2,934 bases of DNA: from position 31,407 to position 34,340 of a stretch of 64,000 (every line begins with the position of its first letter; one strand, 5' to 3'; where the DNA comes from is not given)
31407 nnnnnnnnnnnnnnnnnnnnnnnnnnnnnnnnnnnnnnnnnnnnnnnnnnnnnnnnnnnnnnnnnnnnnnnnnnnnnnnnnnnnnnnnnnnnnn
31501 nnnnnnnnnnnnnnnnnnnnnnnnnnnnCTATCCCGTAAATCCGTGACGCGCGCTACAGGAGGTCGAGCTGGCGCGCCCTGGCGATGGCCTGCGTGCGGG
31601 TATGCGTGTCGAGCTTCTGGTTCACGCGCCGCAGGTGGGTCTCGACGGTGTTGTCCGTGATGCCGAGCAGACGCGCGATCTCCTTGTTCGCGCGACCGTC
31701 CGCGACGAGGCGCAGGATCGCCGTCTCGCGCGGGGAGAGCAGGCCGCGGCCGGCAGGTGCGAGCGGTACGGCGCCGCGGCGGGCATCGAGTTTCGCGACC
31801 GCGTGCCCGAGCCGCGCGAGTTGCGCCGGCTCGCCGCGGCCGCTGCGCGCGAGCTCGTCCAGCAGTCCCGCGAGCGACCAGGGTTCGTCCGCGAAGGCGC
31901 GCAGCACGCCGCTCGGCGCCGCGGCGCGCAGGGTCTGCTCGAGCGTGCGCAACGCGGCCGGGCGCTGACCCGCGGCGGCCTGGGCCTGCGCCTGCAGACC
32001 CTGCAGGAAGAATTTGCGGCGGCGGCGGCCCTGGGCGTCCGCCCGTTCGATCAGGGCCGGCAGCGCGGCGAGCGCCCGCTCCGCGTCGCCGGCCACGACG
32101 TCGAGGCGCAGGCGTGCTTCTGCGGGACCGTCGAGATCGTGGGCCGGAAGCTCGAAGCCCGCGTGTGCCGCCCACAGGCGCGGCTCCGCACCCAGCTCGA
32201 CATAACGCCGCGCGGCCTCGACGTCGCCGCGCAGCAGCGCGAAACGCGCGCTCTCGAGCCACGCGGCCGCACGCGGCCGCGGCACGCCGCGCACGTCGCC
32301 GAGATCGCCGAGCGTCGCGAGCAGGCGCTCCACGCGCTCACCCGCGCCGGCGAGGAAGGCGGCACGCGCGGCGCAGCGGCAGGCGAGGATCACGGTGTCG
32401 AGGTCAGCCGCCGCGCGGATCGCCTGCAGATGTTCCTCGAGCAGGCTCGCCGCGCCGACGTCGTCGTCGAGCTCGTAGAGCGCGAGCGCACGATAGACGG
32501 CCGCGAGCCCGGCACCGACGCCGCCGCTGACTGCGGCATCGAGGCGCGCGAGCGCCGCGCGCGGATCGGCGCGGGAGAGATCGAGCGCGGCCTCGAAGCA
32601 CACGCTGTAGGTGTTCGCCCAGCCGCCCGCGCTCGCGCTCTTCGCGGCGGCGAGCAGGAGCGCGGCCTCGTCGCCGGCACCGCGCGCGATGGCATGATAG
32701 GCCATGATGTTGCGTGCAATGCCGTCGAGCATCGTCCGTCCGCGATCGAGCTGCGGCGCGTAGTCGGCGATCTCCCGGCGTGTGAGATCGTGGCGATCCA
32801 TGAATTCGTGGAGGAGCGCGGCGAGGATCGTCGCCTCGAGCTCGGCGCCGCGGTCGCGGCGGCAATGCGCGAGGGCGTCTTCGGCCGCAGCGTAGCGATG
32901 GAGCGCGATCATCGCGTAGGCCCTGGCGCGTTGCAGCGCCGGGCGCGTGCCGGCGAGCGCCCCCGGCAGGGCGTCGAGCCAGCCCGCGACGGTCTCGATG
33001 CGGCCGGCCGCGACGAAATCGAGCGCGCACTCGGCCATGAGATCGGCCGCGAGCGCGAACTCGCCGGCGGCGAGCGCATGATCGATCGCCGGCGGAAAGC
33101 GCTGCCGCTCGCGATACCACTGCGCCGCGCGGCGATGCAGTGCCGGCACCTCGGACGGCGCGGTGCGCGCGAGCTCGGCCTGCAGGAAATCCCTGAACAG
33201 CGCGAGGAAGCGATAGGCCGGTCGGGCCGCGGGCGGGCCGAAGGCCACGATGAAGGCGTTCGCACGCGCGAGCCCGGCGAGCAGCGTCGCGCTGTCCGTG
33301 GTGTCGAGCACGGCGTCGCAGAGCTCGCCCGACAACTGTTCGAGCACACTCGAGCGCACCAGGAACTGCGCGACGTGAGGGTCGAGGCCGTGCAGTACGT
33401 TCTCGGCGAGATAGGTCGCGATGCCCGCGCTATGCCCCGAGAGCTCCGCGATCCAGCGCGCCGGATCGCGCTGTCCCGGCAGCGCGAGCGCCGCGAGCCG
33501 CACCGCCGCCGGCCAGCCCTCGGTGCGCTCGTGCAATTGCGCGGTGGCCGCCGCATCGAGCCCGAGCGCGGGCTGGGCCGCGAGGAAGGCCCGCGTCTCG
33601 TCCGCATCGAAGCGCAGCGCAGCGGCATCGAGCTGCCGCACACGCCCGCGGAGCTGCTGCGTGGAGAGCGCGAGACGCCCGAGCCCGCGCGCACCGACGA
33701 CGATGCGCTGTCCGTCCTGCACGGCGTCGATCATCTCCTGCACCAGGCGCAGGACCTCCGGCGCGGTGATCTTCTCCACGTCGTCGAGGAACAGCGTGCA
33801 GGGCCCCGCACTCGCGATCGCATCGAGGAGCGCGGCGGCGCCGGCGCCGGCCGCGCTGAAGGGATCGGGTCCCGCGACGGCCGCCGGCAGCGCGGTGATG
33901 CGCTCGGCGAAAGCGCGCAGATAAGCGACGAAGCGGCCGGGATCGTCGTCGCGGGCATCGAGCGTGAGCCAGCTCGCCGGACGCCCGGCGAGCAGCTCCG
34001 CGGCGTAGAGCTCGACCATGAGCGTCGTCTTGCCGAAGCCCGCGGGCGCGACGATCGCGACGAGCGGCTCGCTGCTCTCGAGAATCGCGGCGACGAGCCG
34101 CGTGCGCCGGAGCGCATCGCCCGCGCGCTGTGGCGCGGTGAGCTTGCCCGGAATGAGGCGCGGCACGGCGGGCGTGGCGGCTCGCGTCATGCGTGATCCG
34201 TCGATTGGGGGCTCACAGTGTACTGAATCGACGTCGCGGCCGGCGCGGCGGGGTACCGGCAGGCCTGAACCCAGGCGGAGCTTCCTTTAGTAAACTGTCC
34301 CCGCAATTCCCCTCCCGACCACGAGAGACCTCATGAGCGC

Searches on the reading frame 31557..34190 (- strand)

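Call 33: search_protein_families(library=pfam, proteins=[window:31557-34190:-], max_evalue=0.01)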
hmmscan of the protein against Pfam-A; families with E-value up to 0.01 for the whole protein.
window:31557-34190:- (878 aa): 13 families
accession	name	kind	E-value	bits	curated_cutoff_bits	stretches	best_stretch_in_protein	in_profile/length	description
PF00196.25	GerE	-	7.8e-17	61.1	23.5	1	818-871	3-56/57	Bacterial regulatory proteins, luxR family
PF17874.7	TPR_MalT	-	7e-09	35.8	45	1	567-781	128-334/336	MalT-like TPR region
PF08281.18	Sigma70_r4_2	-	2.9e-07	30.4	25.7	1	818-856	11-50/54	Sigma-70, region 4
PF13384.12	HTH_23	-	0.00012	22.2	24.6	1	824-858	9-43/50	Homeodomain-like domain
PF04967.18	HTH_10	-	0.00063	19.9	23.1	1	836-860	27-51/53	HTH DNA binding domain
PF13173.12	AAA_14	-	0.00092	19.7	27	1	43-194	4-125/129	AAA domain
PF13401.12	AAA_22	-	0.00093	20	27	1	40-170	4-126/130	AAA domain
PF13604.12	AAA_30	-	0.00096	19.4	27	0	31-63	8-40/191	AAA domain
PF13518.12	HTH_28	-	0.0011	19.5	25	1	824-858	4-38/52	Helix-turn-helix domain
PF13551.12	HTH_29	-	0.0012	19.4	28.1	0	824-858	3-38/64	Winged helix-turn helix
PF13936.12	HTH_38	-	0.0023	18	27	1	824-855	12-43/44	Helix-turn-helix domain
PF04545.22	Sigma70_r4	-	0.0042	17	24.1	0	818-860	5-48/50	Sigma-70, region 4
PF12840.13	HTH_20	-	0.0097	16.3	27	0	824-854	8-40/51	Helix-turn-helix domain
